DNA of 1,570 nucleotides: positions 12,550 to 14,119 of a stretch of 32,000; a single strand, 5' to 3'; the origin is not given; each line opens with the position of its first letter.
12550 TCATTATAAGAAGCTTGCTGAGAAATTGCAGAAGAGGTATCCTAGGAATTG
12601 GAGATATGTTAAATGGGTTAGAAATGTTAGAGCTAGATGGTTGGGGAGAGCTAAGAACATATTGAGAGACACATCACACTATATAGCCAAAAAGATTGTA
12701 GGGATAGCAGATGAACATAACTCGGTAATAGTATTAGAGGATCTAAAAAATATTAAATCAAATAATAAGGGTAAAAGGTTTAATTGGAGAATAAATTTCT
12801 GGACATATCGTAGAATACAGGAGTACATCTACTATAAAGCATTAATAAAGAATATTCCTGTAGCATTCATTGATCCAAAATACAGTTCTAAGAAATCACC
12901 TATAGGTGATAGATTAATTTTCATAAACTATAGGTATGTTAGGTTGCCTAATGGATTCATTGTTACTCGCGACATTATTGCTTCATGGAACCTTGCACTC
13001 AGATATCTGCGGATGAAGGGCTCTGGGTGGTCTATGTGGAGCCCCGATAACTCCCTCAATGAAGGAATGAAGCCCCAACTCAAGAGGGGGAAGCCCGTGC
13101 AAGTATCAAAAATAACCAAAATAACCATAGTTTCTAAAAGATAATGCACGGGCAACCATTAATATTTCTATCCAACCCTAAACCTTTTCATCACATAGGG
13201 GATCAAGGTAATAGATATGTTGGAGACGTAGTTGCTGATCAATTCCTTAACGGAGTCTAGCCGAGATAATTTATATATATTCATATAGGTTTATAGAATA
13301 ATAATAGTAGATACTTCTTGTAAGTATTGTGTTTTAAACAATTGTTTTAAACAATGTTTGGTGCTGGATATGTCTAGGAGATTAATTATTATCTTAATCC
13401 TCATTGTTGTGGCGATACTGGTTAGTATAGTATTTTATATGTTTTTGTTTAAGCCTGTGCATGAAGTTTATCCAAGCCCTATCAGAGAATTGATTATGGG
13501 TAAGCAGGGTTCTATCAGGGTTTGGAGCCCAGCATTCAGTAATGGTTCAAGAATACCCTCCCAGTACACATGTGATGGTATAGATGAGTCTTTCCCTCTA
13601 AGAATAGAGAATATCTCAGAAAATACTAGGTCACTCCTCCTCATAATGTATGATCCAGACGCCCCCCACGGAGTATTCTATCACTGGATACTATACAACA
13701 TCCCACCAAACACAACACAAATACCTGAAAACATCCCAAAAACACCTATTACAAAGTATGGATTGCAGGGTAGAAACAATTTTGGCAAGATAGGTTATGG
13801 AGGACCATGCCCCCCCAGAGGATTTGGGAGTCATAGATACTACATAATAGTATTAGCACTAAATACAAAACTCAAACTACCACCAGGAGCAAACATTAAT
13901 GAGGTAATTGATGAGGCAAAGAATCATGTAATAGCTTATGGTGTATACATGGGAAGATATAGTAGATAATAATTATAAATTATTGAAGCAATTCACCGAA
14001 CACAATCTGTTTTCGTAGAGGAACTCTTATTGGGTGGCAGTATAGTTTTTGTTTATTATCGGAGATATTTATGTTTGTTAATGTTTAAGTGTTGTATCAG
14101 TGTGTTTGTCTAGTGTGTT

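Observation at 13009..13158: tnpB 3' end plus right end behaves like a structured RNA conserved at three loci (candidate omega/reRNA)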

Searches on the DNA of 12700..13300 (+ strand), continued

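Call 62: search_with_rna_model(model_id=R1, sources=[L080, L081, L082, L083, L084, L085, L086, L087, L088, L089, L090, L091, L092, L093, L094, L095, L096, L097, L098, L099, L100, L101, L102, L103, L104, L105, L106, L107, L108, L109, L110, L111, L112, L113, L114, L115, L116, L117, L118, L119, L120, L121, L122, L123, L124, L125, L126, L127, L128, L129, L130, L131, L132, L133, L134, L135, L136, L137, L138, L139, L140, L141, L142, L143, L144, L145, L146, L147, L148, L149, L150, L151, L152, L153, L154, L155, L156, L157, L158, L159, L160, L161, L162, L163, L164, L165, L166, L167, L168, L169, L170, L171, L172, L173, L174, L175, L176, L177, L178, L179], max_evalue=0.00001, make_alignment=true)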
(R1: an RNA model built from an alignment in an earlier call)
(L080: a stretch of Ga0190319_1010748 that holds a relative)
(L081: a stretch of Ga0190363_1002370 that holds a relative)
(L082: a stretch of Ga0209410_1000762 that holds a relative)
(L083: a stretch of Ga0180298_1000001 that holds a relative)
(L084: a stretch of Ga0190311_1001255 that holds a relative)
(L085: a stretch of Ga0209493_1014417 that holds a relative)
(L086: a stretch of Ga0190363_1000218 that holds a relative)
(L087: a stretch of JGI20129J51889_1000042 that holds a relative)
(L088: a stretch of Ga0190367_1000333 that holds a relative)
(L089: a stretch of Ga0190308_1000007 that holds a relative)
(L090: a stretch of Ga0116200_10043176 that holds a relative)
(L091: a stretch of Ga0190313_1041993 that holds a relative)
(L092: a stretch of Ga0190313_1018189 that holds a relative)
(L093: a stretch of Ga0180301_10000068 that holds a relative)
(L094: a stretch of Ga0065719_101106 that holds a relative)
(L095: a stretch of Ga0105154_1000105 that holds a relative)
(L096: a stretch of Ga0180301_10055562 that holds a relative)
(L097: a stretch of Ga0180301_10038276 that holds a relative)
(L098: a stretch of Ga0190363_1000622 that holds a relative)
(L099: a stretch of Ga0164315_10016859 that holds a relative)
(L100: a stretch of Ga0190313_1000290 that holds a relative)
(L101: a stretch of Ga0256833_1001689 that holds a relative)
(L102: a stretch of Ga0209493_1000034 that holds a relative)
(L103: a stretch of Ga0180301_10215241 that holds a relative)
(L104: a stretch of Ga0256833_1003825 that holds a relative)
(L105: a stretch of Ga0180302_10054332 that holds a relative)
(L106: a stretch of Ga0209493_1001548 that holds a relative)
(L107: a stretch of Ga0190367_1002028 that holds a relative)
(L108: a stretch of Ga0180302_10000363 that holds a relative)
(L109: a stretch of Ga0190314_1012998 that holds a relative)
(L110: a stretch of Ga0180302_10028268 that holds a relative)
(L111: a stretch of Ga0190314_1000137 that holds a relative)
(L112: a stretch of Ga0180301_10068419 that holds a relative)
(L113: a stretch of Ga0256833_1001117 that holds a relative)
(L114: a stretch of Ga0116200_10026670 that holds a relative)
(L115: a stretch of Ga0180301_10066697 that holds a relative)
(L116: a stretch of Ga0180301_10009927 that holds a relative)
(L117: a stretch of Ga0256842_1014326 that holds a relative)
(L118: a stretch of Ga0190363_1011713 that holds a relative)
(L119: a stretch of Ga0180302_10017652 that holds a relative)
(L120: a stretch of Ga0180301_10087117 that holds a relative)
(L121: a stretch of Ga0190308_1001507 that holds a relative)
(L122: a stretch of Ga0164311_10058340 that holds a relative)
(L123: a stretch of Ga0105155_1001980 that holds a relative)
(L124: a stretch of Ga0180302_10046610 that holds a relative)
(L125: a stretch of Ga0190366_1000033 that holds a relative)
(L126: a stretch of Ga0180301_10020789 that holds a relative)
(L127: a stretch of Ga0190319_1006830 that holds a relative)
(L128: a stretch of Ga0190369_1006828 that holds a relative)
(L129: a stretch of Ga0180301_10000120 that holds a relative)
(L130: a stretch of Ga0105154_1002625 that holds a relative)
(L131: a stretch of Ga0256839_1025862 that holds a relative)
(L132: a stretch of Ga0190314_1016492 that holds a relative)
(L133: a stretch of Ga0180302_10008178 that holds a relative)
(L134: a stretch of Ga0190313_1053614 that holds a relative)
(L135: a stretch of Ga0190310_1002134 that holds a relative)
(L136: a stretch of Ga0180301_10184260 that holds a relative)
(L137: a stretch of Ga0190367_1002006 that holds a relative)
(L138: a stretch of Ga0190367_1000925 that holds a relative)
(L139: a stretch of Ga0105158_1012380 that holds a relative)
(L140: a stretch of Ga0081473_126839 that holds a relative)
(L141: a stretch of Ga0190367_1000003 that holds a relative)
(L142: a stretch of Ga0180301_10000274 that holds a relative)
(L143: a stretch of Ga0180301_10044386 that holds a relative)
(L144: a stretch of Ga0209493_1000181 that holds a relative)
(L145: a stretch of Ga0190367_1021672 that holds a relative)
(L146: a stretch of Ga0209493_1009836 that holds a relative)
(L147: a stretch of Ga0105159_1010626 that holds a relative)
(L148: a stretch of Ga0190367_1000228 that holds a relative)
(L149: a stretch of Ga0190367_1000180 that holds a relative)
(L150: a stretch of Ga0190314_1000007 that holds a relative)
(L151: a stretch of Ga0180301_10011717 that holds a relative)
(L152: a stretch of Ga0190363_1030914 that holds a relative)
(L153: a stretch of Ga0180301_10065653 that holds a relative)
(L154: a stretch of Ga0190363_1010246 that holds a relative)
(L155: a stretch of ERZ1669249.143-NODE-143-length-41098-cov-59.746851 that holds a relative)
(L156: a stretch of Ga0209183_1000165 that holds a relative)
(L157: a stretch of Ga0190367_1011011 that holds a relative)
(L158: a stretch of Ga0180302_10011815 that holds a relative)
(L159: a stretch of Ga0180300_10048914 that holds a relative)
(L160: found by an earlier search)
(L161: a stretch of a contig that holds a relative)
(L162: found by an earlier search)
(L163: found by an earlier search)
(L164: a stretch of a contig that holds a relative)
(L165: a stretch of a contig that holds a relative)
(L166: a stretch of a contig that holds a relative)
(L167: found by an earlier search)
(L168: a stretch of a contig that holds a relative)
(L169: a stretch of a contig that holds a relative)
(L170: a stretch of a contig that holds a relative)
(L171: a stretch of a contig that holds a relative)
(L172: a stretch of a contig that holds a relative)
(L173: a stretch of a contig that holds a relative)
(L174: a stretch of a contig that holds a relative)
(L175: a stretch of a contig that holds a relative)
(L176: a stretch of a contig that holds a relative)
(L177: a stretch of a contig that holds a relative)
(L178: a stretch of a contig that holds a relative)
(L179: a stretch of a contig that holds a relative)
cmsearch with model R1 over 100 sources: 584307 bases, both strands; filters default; matches with E-value up to 0.00001: 90.
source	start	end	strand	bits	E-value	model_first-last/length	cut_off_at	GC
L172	151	289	-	129.4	2.1e-28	1-142/142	no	0.47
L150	4375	4516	+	128.8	3e-28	1-142/142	no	0.52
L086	1235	1372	-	79.4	2e-16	1-142/142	no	0.51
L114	1007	1144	-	79.2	2.4e-16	1-142/142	no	0.53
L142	9492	9629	+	77.6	5.7e-16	1-142/142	no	0.49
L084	188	325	+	77.4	6.1e-16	1-142/142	no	0.49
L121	2769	2906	-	77.4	6.1e-16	1-142/142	no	0.49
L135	188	325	+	77.4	6.1e-16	1-142/142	no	0.49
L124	390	526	-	76.2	1.2e-15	1-142/142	no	0.53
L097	1383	1520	-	73.5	5.3e-15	1-142/142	no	0.5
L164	184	321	-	73.3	5.9e-15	1-142/142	no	0.53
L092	1878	2015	+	68.5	8.6e-14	1-142/142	no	0.54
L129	8645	8782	+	68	1.1e-13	1-142/142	no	0.52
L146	626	763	-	68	1.1e-13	1-142/142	no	0.56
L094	3675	3813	+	67.1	1.8e-13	1-142/142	no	0.57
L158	146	283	-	66.4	2.8e-13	1-142/142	no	0.6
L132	98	235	-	65.8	3.7e-13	1-142/142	no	0.56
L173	200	337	+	65.2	5.1e-13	1-142/142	no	0.48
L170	1418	1556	-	65.1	5.4e-13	1-142/142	no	0.64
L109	1889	2026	+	65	6e-13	1-142/142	no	0.55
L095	6713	6850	-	64.5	7.6e-13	1-142/142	no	0.55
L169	2897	3033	+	64.5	7.7e-13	1-142/142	no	0.67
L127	1449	1574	-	64.3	8.7e-13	1-142/142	no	0.53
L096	2276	2413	+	63.7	1.2e-12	1-142/142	no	0.51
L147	1840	1977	+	63.4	1.4e-12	1-142/142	no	0.55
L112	941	1078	-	63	1.8e-12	1-142/142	no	0.57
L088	8845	8982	-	63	1.8e-12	1-142/142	no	0.55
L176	767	865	+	61.9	3.3e-12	1-142/142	no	0.49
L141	1471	1608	+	61.7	3.6e-12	1-142/142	no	0.65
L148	1635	1772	-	61.7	3.6e-12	1-142/142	no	0.65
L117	3427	3564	-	61.5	4.1e-12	1-142/142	no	0.52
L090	1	111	+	61.4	4.4e-12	30-142/142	5'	0.52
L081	7417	7553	-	61.1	5.1e-12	1-142/142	no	0.53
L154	1092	1190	-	60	9.5e-12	1-142/142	no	0.53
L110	2591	2713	-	59.8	1e-11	23-142/142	5'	0.51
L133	1637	1775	-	59.8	1e-11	1-142/142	no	0.55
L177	42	179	-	59.6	1.2e-11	1-142/142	no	0.52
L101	1891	2027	-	59.1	1.5e-11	1-142/142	no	0.53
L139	226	363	-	59.1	1.5e-11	1-142/142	no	0.57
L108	11673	11793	-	58.8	1.8e-11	18-142/142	5'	0.51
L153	2066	2203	+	58.7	1.9e-11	1-142/142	no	0.53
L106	3167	3304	-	58.4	2.2e-11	1-142/142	no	0.55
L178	8446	8555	-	58.1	2.6e-11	1-142/142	no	0.52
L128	1172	1306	+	57.1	4.6e-11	1-142/142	no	0.68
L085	95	246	-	56.3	7e-11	1-142/142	no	0.52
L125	220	346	-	56.3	7.3e-11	1-142/142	no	0.52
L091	1151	1289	+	56.2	7.7e-11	1-142/142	no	0.54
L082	7771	7908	+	56.2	7.7e-11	1-142/142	no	0.5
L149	12848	12973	-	55.8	9.3e-11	1-142/142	no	0.5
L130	1239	1376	-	55.4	1.2e-10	1-142/142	no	0.57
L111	54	208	+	54.7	1.7e-10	1-142/142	no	0.54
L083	2864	3004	+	54.6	1.8e-10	1-142/142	no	0.52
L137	1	127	+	54.6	1.8e-10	11-142/142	5'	0.67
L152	2224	2301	-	54.6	1.8e-10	51-142/142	5'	0.51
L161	93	230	+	53.9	2.6e-10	1-142/142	no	0.53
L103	812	893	-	53.9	2.8e-10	1-142/142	no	0.5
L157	1444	1582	-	53.6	3.1e-10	1-142/142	no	0.63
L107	10759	10856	-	53.6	3.2e-10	1-142/142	no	0.63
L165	2164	2319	-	53.3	3.7e-10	1-142/142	no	0.56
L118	3219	3355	-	52.5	5.9e-10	1-142/142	no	0.55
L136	53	134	-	51.6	9.8e-10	1-142/142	no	0.51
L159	206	303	+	51.2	1.2e-09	1-142/142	no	0.64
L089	8529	8627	+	51.1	1.3e-09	1-142/142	no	0.53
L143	593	745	+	50.5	1.8e-09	1-142/142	no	0.59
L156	1076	1204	-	50.1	2.1e-09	1-142/142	no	0.54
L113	7419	7502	-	49.7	2.7e-09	1-142/142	no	0.44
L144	4233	4333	+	49.4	3.2e-09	1-142/142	no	0.55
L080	1429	1553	-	49.2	3.5e-09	1-142/142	no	0.52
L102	1663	1790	+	49.2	3.6e-09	1-142/142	no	0.59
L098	2524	2647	-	49.1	3.9e-09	1-142/142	no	0.52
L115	1958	2107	+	48.4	5.5e-09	1-142/142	no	0.55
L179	122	273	-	48.4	5.5e-09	1-142/142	no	0.51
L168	640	769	+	47.4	9.7e-09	1-142/142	no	0.52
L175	2804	2932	+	46.7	1.5e-08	1-142/142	no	0.57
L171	649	786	-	45.3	3.1e-08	1-142/142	no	0.63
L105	559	707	-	44.7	4.3e-08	1-142/142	no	0.48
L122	2145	2294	+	44.7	4.4e-08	1-142/142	no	0.63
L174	1057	1205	+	44.4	5e-08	1-142/142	no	0.49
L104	3570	3720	+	44.2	5.8e-08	1-142/142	no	0.53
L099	4951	5080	-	43.7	7.7e-08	1-142/142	no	0.56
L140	7679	7828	-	43.5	8.5e-08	1-142/142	no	0.53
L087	2639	2788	-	42.5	1.4e-07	1-142/142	no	0.53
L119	3038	3169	+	42.3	1.6e-07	1-142/142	no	0.57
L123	2068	2208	+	42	1.9e-07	1-142/142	no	0.46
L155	9566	9711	-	40.8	3.6e-07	1-142/142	no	0.53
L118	3146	3281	+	39.8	6.4e-07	1-142/142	no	0.38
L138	7277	7427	-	39.8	6.6e-07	1-142/142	no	0.55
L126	2337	2488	+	39.7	6.8e-07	1-142/142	no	0.53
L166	9987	10115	+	39.5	7.8e-07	1-142/142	no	0.54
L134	976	1118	-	36.6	3.8e-06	1-142/142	no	0.54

Alignment A9: 90 matches aligned to the model, 322 columns, each read 5' to 3' on its own strand. Consensus structure (alignment columns), stored with it:
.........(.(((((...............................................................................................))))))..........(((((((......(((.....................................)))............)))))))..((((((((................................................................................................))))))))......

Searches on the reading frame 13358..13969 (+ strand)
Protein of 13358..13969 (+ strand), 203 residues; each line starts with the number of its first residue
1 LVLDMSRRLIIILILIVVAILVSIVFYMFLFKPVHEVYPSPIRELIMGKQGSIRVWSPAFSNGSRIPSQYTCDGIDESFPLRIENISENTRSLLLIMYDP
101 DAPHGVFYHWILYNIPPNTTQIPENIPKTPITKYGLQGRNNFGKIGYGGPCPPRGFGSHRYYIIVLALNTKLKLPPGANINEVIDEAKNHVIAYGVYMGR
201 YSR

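Call 46: search_protein_families(library=pfam, proteins=[window:13358-13969:+], max_evalue=0.001)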
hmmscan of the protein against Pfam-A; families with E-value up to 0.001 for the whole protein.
window:13358-13969:+ (203 aa): 1 family
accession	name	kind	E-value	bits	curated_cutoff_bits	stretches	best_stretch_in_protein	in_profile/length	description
PF01161.25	PBP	-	2e-38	132.3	24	1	65-201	1-135/135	Phosphatidylethanolamine-binding protein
